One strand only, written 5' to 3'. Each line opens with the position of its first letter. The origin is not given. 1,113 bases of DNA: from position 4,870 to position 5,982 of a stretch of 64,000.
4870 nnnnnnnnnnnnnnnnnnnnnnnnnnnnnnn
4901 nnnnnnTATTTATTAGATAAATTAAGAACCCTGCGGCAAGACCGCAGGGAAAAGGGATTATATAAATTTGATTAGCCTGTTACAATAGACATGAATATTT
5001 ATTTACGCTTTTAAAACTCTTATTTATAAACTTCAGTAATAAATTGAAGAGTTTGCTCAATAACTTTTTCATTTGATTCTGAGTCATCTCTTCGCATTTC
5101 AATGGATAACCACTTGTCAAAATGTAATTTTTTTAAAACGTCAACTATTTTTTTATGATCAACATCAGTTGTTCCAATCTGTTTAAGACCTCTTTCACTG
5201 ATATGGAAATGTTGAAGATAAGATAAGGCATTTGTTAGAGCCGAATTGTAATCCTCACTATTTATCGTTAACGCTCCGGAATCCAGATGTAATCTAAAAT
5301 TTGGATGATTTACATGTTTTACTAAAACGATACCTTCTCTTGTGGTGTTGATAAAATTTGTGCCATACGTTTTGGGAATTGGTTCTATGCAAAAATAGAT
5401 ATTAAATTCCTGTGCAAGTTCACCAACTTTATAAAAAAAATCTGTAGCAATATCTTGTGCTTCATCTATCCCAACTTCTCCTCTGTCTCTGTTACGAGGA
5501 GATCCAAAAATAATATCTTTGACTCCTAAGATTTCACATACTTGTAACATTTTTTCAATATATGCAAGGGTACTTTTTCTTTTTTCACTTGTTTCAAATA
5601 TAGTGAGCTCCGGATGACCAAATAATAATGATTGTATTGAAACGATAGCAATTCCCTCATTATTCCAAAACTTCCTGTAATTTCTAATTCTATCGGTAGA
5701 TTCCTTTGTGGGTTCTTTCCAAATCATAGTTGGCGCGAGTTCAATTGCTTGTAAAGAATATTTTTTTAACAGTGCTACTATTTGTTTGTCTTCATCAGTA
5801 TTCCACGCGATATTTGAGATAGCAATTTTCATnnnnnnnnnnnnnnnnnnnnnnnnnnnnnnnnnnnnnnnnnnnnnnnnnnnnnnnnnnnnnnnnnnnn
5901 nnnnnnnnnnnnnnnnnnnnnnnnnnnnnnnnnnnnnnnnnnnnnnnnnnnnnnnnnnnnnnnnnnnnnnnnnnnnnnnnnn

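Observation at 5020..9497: Five-gene translationally coupled operon predicted to make a C-methyl-branched sugar from a UDP-4-keto-pentose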

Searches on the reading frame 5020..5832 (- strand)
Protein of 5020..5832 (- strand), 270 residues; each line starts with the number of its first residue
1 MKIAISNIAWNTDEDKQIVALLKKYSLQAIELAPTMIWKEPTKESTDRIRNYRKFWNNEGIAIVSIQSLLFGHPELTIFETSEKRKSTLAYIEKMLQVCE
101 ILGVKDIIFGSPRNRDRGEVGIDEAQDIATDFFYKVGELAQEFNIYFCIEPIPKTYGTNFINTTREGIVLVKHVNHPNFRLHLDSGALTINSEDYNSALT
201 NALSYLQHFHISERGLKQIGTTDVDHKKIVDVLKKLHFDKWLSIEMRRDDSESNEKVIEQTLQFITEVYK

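Call 5: search_protein_families(library=pfam, proteins=[window:5020-5832:-], max_evalue=0.001)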
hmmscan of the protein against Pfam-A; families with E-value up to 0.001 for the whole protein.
window:5020-5832:- (270 aa): 1 family
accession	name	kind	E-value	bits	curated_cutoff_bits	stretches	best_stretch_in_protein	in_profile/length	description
PF01261.30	AP_endonuc_2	-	3.2e-27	96.3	31.1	1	20-267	2-248/249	Xylose isomerase-like TIM barrel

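Call 6: search_protein_families(library=ncbifam, proteins=[window:5020-5832:-], max_evalue=0.001)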
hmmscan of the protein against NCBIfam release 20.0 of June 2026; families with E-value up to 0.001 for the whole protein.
window:5020-5832:- (270 aa): 8 families
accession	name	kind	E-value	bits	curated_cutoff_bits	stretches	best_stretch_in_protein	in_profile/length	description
NF041099.2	keto_glucon_epim_IolO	equivalog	1.6e-22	80.1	300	1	7-268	16-267/269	5-keto-L-gluconate epimerase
NF051856.1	PsicseEpim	equivalog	2.9e-17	63.4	300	1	9-245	13-244/287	D-psicose 3-epimerase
NF009688.0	PRK13209.1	subfamily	1.3e-11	44.1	317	1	82-267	91-275/286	L-ribulose-5-phosphate 3-epimerase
TIGR03234.1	OH-pyruv-isom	equivalog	2.1e-07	30.6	353.45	1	124-249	116-243/254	hydroxypyruvate isomerase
NF009689.0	PRK13210.1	subfamily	9.8e-07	28.2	200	1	84-268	89-278/286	L-ribulose-5-phosphate 3-epimerase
TIGR00542.1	hxl6Piso_put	equivalog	3.9e-05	23.1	272.15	1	131-267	133-270/279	L-ribulose-5-phosphate 3-epimerase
NF043033.1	OxoTetrIsom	equivalog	0.00011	22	325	1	136-247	125-238/251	2-oxo-tetronate isomerase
NF007444.0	PRK09997.1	equivalog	0.00061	19.3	465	1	133-248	127-243/258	hydroxypyruvate isomerase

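Call 11: search_solved_structures(query=window:5020-5832:-, max_evalue=0.001)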
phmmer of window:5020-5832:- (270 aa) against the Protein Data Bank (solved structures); distinct sequences matched with E-value up to 0.001: 21.
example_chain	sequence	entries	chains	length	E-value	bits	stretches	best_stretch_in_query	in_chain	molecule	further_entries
2zvr_A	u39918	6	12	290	1.3e-10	44.2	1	20-246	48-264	Uncharacterized protein TM_0416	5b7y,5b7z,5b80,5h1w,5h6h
3vnk_A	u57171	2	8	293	5.5e-09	38.9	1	133-233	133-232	Xylose isomerase domain protein TIM barrel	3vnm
3vni_A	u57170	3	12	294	5.5e-09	38.9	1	133-233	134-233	Xylose isomerase domain protein TIM barrel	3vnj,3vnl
7e9w_A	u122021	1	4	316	6.4e-09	38.7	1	133-233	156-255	D-psicose 3-epimerase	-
5zfs_A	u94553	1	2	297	8e-09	38.3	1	135-240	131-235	D-allulose-3-epimerase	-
8yeb_A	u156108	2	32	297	8.1e-09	38.3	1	135-240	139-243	Ketose 3-epimerase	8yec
8xix_A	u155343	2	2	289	1.2e-07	34.4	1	10-245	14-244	D-tagatose 3-epimerase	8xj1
8xiv_A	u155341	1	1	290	1.3e-07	34.4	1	10-245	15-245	D-tagatose 3-epimerase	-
3vyl_A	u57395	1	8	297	1.3e-07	34.4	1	134-246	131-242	L-ribulose 3-epimerase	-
7x7w_A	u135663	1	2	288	1.5e-07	34.2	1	135-235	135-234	D-PSICOSE 3-EPIMERASE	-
7cj4_A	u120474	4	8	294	1.8e-07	33.9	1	136-243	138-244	Epimerase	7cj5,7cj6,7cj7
7cj8_A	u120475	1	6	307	2e-07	33.7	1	136-243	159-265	Epimerase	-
7cj9_A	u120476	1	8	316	2.1e-07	33.7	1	136-242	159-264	Epimerase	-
4pgl_A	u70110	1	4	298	2.7e-07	33.3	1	85-245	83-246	D-tagatose 3-epimerase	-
2hk0_A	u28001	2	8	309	7e-07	32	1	123-220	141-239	D-PSICOSE 3-EPIMERASE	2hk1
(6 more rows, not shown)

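Call 27: find_homologous_proteins(query=window:5020-5832:-, max_evalue=1e-10)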
Query window:5020-5832:- (270 aa): 739 proteins with E <= 1e-10 among 1489 candidates; the best 120 are listed.
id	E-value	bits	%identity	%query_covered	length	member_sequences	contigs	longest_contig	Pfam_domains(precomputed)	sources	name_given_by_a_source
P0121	3.0e-177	605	100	100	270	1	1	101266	PF01261.31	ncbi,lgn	-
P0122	4.9e-121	421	67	100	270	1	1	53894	PF01261.31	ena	-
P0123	6.3e-115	401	64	100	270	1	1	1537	PF01261.31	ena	-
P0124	8.6e-115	400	65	100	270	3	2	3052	PF01261.31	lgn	-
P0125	3.4e-114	398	65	100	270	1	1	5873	PF01261.31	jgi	jgi:D-psicose/D-tagatose/L-ribulose 3-epimerase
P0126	1.4e-107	377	58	100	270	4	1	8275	PF01261.31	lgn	-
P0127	1.1e-106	374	62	100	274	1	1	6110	PF01261.31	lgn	-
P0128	1.7e-106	373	61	100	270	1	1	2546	PF01261.31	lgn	-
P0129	3.2e-106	372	64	93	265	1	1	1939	PF01261.31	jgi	-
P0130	9.5e-103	361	59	100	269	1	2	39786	PF01261.31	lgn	-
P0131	2.8e-100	353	56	100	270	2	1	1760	PF01261.31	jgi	jgi:D-psicose/D-tagatose/L-ribulose 3-epimerase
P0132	1.4e-99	351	55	100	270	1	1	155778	PF01261.31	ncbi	-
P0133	1.4e-98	347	54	100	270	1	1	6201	PF01261.31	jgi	jgi:D-psicose/D-tagatose/L-ribulose 3-epimerase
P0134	1.8e-97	344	54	100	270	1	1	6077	PF01261.31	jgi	jgi:D-psicose/D-tagatose/L-ribulose 3-epimerase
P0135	1.1e-95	338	55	100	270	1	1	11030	PF01261.31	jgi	jgi:D-psicose/D-tagatose/L-ribulose 3-epimerase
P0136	9.0e-95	335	54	100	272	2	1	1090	PF01261.31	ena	-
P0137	1.9e-94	334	54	100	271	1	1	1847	PF01261.31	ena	-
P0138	4.7e-94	332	53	100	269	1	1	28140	PF01261.31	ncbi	-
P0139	5.8e-94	332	54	100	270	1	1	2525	PF01261.31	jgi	jgi:D-psicose/D-tagatose/L-ribulose 3-epimerase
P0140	2.3e-93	330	54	100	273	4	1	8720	PF01261.31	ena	-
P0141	3.6e-93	330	53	100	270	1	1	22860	PF01261.31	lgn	-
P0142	5.4e-93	329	52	100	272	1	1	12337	PF01261.31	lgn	-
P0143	8.8e-93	328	54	100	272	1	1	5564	PF01261.31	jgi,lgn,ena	-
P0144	1.0e-92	328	52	100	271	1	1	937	PF01261.31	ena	-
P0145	2.1e-92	327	53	100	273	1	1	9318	PF01261.31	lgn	-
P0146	1.1e-91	325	52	100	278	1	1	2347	PF01261.31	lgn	-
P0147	9.0e-91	322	52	100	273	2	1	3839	PF01261.31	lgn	-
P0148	4.8e-90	319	52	100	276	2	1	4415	PF01261.31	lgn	-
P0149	5.4e-90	319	52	100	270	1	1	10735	PF01261.31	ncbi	-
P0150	5.9e-89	316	50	100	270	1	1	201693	PF01261.31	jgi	-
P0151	1.4e-88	315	52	100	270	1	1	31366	PF01261.31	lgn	-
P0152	1.4e-87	311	50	100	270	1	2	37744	PF01261.31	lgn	-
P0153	3.1e-87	310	50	100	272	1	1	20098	PF01261.31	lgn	-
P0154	6.0e-87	309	49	100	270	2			PF01261.31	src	-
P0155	4.0e-86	307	51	100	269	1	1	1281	PF01261.31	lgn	-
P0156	1.6e-85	304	50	100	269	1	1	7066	PF01261.31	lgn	-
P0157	2.1e-84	301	50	100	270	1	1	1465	PF01261.31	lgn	-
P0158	6.7e-84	299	47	100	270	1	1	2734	PF01261.31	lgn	-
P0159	2.7e-83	297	48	100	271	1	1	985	PF01261.31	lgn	-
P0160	5.1e-83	296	49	100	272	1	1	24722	PF01261.31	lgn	-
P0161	6.5e-83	296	50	100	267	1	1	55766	PF01261.31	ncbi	-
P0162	1.0e-82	295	48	100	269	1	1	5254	PF01261.31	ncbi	-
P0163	4.4e-82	293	49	100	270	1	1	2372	PF01261.31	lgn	-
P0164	9.5e-82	292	50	100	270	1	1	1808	PF01261.31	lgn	-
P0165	1.8e-81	291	51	100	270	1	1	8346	PF01261.31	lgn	-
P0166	2.2e-81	291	48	100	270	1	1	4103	PF01261.31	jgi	jgi:sugar phosphate isomerase/epimerase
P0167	2.3e-81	291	49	100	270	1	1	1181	PF01261.31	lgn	-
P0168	9.3e-81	289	48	100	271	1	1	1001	PF01261.31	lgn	-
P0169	1.5e-80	288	47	100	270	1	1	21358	PF01261.31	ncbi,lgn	-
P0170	2.7e-80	287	49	100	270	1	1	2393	PF01261.31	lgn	-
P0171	6.7e-80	286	47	100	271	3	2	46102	PF01261.31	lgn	-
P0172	4.6e-79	283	49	100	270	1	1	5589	PF01261.31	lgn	-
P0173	3.8e-78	280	49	100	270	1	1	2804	PF01261.31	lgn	-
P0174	8.5e-78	279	46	100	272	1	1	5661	PF01261.31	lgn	-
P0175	9.2e-78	279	48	100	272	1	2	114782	PF01261.31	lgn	-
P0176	1.1e-77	279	46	100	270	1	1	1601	PF01261.31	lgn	-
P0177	1.3e-77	279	45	100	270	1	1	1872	PF01261.31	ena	-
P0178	1.7e-77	278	48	100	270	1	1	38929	PF01261.31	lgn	-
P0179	4.7e-77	277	46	100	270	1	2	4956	PF01261.31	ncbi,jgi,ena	-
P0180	6.8e-77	276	45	100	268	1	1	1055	PF01261.31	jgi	jgi:D-psicose/D-tagatose/L-ribulose 3-epimerase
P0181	3.3e-76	274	47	100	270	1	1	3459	PF01261.31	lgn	-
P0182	7.1e-76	273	47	100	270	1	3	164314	PF01261.31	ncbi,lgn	-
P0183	2.1e-75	271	45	100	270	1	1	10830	PF01261.31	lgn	-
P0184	3.9e-75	270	45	100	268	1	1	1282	PF01261.31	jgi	-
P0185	4.5e-75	270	44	100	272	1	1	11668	PF01261.31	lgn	-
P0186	9.0e-75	269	44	100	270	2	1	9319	PF01261.31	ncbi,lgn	-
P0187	1.4e-74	269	45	100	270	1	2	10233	PF01261.31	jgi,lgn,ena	-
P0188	1.6e-74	268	45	100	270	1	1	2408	PF01261.31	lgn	-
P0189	2.1e-74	268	44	100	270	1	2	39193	PF01261.31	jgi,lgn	jgi:sugar phosphate isomerase/epimerase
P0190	2.2e-74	268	45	100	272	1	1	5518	PF01261.31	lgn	-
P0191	2.4e-74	268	45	100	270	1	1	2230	PF01261.31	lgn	-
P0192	4.9e-74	267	46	100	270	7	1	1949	PF01261.31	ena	-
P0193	6.9e-74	266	46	100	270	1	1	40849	PF01261.31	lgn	-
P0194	8.4e-74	266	45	100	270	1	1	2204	PF01261.31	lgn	-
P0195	1.6e-73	265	45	100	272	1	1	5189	PF01261.31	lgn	-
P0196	1.8e-73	265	45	100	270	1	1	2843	PF01261.31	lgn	-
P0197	2.1e-73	265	45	100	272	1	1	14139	PF01261.31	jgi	jgi:D-psicose/D-tagatose/L-ribulose 3-epimerase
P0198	2.1e-73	265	43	100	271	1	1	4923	PF01261.31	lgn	-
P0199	2.6e-73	264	46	100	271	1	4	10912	PF01261.31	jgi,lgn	jgi:D-psicose/D-tagatose/L-ribulose 3-epimerase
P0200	3.0e-73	264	45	100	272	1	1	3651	PF01261.31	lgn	-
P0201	3.0e-73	264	45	100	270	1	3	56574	PF01261.31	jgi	jgi:sugar phosphate isomerase/epimerase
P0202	4.3e-73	264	46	100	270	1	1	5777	PF01261.31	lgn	-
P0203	4.3e-73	264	43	100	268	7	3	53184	PF01261.31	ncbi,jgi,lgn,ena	-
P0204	5.8e-73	263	44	100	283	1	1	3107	PF01261.31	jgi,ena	jgi:sugar phosphate isomerase/epimerase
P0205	1.3e-72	262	44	100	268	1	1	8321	PF01261.31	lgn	-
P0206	1.9e-72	262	44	100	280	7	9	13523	PF01261.31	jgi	-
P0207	3.1e-72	261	43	100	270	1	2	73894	PF01261.31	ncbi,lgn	-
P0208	3.6e-72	261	43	100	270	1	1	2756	PF01261.31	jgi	jgi:sugar phosphate isomerase/epimerase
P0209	3.8e-72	261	43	100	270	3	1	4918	PF01261.31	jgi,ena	-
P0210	4.0e-72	261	44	100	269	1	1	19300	PF01261.31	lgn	-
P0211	6.5e-72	260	46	100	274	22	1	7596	PF01261.31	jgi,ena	jgi:sugar phosphate isomerase/epimerase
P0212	7.5e-72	260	43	100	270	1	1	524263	PF01261.31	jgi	-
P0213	7.8e-72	260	45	100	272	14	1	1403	PF01261.31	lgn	-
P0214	9.0e-72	259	47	100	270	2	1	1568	PF01261.31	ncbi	-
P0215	1.4e-71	259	45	100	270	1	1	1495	PF01261.31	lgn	-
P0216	1.7e-71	259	45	100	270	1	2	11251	PF01261.31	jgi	jgi:sugar phosphate isomerase/epimerase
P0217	1.9e-71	258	43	100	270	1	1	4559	PF01261.31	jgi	jgi:sugar phosphate isomerase/epimerase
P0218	2.3e-71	258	44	96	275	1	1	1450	PF01261.31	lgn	-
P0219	3.1e-71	258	44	100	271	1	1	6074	PF01261.31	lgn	-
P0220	3.3e-71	258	43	100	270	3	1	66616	PF01261.31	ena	-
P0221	5.9e-71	257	46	100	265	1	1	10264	PF01261.31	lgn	-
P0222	6.3e-71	257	44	100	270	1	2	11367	PF01261.31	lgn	-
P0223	7.9e-71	256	43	100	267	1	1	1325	PF01261.31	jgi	-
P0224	1.3e-70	256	42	100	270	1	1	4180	PF01261.31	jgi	jgi:D-psicose/D-tagatose/L-ribulose 3-epimerase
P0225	1.6e-70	255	42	100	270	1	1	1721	PF01261.31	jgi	jgi:sugar phosphate isomerase/epimerase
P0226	2.2e-70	255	43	100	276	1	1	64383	PF01261.31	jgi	-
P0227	2.5e-70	255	44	100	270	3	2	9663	PF01261.31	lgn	-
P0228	3.5e-70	254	43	100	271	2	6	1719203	PF01261.31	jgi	jgi:sugar phosphate isomerase/epimerase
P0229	4.9e-70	254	43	100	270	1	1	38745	PF01261.31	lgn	-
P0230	7.1e-70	253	45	100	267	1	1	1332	PF01261.31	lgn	-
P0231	1.0e-69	253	42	100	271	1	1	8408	PF01261.31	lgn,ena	-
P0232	1.1e-69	253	43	100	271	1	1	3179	PF01261.31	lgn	-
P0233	1.9e-69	252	45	99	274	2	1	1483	PF01261.31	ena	-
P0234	2.1e-69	252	43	100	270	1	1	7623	PF01261.31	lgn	-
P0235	4.5e-69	251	43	100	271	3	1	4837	PF01261.31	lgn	-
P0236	4.7e-69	251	43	100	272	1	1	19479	PF01261.31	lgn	-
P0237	4.7e-69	251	43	100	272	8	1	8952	PF01261.31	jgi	-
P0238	5.1e-69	250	44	100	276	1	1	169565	PF01261.31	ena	-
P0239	8.3e-69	250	42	100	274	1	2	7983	PF01261.31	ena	-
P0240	9.0e-69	250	42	100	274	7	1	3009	PF01261.31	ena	-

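Call 28: find_encoding_contigs(protein=P0150, flank=8000, max_places=2)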
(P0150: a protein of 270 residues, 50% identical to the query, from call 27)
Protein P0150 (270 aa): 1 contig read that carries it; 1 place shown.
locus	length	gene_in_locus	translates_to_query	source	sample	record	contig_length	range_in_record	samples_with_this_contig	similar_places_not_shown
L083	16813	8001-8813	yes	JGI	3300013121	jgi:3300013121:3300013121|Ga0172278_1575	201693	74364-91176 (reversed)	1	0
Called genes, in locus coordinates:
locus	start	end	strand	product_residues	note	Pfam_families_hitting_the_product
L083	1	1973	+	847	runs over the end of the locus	PF00535:Glycos_transf_2, PF10111:Glyco_tranf_2_2 (faint), PF02366:PMT, PF13231:PMT_2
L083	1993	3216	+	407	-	PF01943:Polysacc_synt, PF13440:Polysacc_synt_3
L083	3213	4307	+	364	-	PF13524:Glyco_trans_1_2 (weak), PF13692:Glyco_trans_1_4, PF00534:Glycos_transf_1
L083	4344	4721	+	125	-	PF14667:Polysacc_synt_C (weak), PF12973:Cupin_7 (weak), PF00190:Cupin_1 (weak), PF07883:Cupin_2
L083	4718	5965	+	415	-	PF08421:Methyltransf_13, PF13489:Methyltransf_23, PF08241:Methyltransf_11, PF08242:Methyltransf_12, PF13649:Methyltransf_25 (faint), PF08484:Methyltransf_14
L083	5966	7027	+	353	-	PF01073:3Beta_HSD, PF01370:Epimerase, PF02719:Polysacc_synt_2 (weak), PF07993:NAD_binding_4, PF16363:GDP_Man_Dehyd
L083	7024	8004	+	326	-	PF01408:GFO_IDH_MocA, PF02894:GFO_IDH_MocA_C (weak), PF22725:GFO_IDH_MocA_C3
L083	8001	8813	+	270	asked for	PF01261:AP_endonuc_2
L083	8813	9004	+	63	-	-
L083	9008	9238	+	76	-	-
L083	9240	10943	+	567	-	PF02543:Carbam_trans_N, PF00814:TsaD (faint), PF16861:Carbam_trans_C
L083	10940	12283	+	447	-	PF00657:Lipase_GDSL (faint), PF13472:Lipase_GDSL_2 (faint)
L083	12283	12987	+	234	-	PF02475:TRM5-TYW2_MTfase (weak), PF05050:Methyltransf_21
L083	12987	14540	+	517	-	PF13231:PMT_2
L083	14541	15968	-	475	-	PF13489:Methyltransf_23, PF07021:MetW (weak), PF13847:Methyltransf_31, PF08241:Methyltransf_11, PF08242:Methyltransf_12, PF13649:Methyltransf_25, PF00535:Glycos_transf_2, PF10111:Glyco_tranf_2_2, +1 more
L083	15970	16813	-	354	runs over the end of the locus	PF01370:Epimerase, PF02719:Polysacc_synt_2, PF04321:RmlD_sub_bind, PF16363:GDP_Man_Dehyd, PF07993:NAD_binding_4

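Call 29: find_encoding_contigs(protein=P0132, flank=8000, max_places=2)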
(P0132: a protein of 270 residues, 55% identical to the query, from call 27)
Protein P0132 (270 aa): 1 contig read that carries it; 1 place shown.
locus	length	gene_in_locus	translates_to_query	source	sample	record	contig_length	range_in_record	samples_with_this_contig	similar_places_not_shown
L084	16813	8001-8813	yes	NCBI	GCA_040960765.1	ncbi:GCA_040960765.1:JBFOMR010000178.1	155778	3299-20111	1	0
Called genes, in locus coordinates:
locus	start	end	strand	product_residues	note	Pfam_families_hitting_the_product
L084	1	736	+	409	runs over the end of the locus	-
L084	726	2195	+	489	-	PF01943:Polysacc_synt, PF13440:Polysacc_synt_3, PF03023:MurJ (weak)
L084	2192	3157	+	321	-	PF00535:Glycos_transf_2, PF10111:Glyco_tranf_2_2 (faint), PF13641:Glyco_tranf_2_3, PF13506:Glyco_transf_21 (faint), PF13632:Glyco_trans_2_3 (weak), PF02709:Glyco_transf_7C (weak)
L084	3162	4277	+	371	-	PF13439:Glyco_transf_4, PF00534:Glycos_transf_1, PF13524:Glyco_trans_1_2, PF13692:Glyco_trans_1_4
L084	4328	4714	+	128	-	PF14667:Polysacc_synt_C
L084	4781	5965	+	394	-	PF08421:Methyltransf_13, PF13489:Methyltransf_23, PF08241:Methyltransf_11 (weak), PF08484:Methyltransf_14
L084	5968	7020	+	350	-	PF01073:3Beta_HSD, PF01370:Epimerase, PF02719:Polysacc_synt_2, PF04321:RmlD_sub_bind, PF07993:NAD_binding_4, PF16363:GDP_Man_Dehyd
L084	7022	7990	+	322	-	PF01408:GFO_IDH_MocA, PF22725:GFO_IDH_MocA_C3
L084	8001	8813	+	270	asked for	PF01261:AP_endonuc_2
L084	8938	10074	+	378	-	PF13489:Methyltransf_23, PF08241:Methyltransf_11, PF08242:Methyltransf_12, PF13649:Methyltransf_25, PF13847:Methyltransf_31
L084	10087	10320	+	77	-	-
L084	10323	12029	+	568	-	PF02543:Carbam_trans_N, PF16861:Carbam_trans_C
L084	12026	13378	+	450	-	PF00657:Lipase_GDSL (faint), PF13472:Lipase_GDSL_2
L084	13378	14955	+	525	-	PF13231:PMT_2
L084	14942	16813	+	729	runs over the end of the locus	PF00535:Glycos_transf_2, PF10111:Glyco_tranf_2_2, PF13641:Glyco_tranf_2_3, PF13231:PMT_2 (weak)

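Call 30: find_encoding_contigs(protein=P0228, flank=8000, max_places=2)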
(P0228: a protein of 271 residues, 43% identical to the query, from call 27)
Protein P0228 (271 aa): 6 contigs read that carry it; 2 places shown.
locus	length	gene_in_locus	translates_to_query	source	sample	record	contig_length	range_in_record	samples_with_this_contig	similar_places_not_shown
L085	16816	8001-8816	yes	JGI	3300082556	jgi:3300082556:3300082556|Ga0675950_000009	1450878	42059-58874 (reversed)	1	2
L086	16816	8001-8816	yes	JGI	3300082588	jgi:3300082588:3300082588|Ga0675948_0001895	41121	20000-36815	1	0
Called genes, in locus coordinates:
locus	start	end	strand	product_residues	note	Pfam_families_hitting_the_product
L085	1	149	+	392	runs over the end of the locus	PF13439:Glyco_transf_4, PF13579:Glyco_trans_4_4, PF20706:GT4-conflict, PF00534:Glycos_transf_1, PF13692:Glyco_trans_1_4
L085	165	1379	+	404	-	PF13439:Glyco_transf_4, PF13579:Glyco_trans_4_4, PF20706:GT4-conflict (weak), PF00534:Glycos_transf_1, PF13692:Glyco_trans_1_4, PF13524:Glyco_trans_1_2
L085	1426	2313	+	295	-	-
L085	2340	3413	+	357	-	PF00535:Glycos_transf_2, PF10111:Glyco_tranf_2_2, PF13641:Glyco_tranf_2_3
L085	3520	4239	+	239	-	PF02585:PIG-L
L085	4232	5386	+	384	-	PF07992:Pyr_redox_2 (faint), PF00070:Pyr_redox (faint), PF01266:DAO, PF12831:FAD_oxidored (faint), PF13450:NAD_binding_8 (weak)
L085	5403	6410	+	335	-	PF00535:Glycos_transf_2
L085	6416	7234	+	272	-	PF00535:Glycos_transf_2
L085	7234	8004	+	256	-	-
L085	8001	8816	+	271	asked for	PF01261:AP_endonuc_2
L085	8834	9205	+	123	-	PF00892:EamA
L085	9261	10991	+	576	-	PF13231:PMT_2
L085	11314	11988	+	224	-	-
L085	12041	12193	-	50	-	PF19451:DUF5989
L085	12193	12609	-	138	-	PF19588:SxtJ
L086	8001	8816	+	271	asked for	PF01261:AP_endonuc_2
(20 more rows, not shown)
